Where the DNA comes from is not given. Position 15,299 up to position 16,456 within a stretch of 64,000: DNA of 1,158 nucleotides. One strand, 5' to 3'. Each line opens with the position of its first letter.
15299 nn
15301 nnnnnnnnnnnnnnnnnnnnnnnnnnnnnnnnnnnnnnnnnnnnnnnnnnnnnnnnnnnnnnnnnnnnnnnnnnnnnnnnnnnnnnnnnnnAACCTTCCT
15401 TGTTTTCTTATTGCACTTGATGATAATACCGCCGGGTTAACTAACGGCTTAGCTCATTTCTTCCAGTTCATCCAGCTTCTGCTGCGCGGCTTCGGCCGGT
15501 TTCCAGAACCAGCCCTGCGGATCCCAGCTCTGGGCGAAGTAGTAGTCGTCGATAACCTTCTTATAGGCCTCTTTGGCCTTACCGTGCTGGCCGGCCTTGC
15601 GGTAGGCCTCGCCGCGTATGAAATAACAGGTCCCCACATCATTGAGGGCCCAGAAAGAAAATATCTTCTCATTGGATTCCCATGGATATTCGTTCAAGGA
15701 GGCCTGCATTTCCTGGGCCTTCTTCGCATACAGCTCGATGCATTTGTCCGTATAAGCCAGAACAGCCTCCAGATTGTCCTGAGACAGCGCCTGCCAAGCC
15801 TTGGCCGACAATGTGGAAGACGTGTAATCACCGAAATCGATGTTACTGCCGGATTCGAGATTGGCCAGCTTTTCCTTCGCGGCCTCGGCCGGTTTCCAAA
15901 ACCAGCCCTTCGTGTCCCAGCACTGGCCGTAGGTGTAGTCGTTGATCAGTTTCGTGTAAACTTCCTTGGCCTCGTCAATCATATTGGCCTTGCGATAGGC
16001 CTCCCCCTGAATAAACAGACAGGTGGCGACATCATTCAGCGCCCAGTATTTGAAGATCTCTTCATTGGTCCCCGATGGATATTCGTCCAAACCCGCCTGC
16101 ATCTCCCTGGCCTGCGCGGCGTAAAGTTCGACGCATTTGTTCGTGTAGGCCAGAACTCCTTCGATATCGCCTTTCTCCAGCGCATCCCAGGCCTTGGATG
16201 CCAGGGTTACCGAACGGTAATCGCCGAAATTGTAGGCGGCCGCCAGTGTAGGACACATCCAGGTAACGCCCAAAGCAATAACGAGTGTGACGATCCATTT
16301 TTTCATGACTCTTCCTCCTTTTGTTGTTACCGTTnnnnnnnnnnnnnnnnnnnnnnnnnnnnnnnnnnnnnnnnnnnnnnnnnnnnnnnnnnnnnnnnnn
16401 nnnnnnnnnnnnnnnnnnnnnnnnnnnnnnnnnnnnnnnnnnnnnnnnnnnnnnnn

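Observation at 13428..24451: Non-Bacteroidetes polysaccharide-utilisation-type locus built around a GH94 phosphorylase, lacking its ABC ATPase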

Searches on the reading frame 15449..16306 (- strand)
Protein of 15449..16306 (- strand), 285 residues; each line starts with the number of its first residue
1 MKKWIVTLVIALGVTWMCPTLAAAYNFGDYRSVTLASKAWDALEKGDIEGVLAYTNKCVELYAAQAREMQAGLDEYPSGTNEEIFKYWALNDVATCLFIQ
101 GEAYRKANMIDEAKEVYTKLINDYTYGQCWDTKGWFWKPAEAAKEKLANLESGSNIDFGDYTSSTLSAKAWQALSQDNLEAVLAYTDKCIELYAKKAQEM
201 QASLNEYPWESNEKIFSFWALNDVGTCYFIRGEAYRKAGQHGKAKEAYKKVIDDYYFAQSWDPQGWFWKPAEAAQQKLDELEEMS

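Call 3: search_protein_families(library=pfam, proteins=[window:15449-16306:-], max_evalue=0.01)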
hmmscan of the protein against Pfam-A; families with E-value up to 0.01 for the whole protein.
window:15449-16306:- (285 aa): 7 families
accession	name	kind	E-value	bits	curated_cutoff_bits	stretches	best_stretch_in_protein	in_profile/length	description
PF13174.12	TPR_6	-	7.6e-10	39.2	26.3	2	96-124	2-30/33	Tetratricopeptide repeat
PF07719.23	TPR_2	-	1.3e-08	34.7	27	1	227-252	3-28/34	Tetratricopeptide repeat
PF00515.34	TPR_1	-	1.5e-07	31.4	27.8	1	227-252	3-28/34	Tetratricopeptide repeat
PF13181.12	TPR_8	-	1.3e-06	28.5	25.7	1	227-252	3-28/34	Tetratricopeptide repeat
PF13424.12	TPR_12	-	9e-05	23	30.1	0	224-253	44-73/77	Tetratricopeptide repeat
PF19887.4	DUF6360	-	0.0002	21.9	23.8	0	44-78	54-87/91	Family of unknown function (DUF6360)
PF13428.12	TPR_14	-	0.0034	18.4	23.5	0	228-253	4-29/44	Tetratricopeptide repeat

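Call 4: search_protein_families(library=ncbifam, proteins=[window:15449-16306:-], max_evalue=0.01)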
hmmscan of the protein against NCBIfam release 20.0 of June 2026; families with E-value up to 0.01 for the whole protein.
window:15449-16306:- (285 aa): 3 families
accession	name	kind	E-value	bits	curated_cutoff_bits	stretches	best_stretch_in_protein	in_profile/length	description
TIGR00268.2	TIGR00268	equivalog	0.0023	17.2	150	0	163-244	26-109/259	ATP-dependent sacrificial sulfur transferase LarE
NF053607.1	CHU_0125_OmpA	equivalog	0.0036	15.9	620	0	91-126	50-85/639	CHU_0125 family OmpA-like outer membrane integrity protein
TIGR02795.1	tol_pal_ybgF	equivalog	0.0068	17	90.1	0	228-255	42-69/119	tol-pal system protein YbgF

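Call 88: search_solved_structures(query=window:15449-16306:-, max_evalue=1)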
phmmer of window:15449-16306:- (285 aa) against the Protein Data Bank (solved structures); distinct sequences matched with E-value up to 1: 4.
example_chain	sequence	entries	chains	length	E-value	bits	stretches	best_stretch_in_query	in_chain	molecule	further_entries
1yd2_A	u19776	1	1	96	0.6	12.8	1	49-123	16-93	UvrABC system protein C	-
9gzg_A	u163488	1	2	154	0.74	12.5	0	231-263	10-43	Engineered CTPR protein with glutamic acids for conductivity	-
1ycz_A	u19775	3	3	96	0.82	12.3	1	49-123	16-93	UvrABC system protein C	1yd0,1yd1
1yd5_A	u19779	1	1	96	0.82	12.3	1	49-123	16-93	UvrABC system protein C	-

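Call 97: search_protein_representatives(protein=window:15449-16306:-)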
Query: 285 residues. Proteins with E-value up to 0.001 (for the whole library): 1061; up to 1e-10: 555; up to 1e-30: 88. The best 150 are listed.
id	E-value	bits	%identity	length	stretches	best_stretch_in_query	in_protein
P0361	1.3e-218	740.3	48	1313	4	26-279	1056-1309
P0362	1.4e-167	572.9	49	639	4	26-278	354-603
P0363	1.1e-156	537.0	42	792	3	20-281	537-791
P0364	2.4e-156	535.9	42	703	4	33-282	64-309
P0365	3.2e-142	489.6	56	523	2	5-238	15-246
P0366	8.6e-133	458.6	55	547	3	18-175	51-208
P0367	1.1e-127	441.9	44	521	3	20-280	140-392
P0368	1.4e-127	441.6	43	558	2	25-282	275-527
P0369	1.8e-127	441.2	49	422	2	26-282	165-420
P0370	3.4e-127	440.3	52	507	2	51-282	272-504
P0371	3.8e-122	423.7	48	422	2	24-278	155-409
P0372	7.6e-116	403.0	47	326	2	25-282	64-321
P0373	5.0e-114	397.1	61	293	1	4-282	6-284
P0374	5.2e-109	380.6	40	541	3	7-277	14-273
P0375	3.3e-107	374.7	61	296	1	21-283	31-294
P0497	3.5e-25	105.5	45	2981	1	141-276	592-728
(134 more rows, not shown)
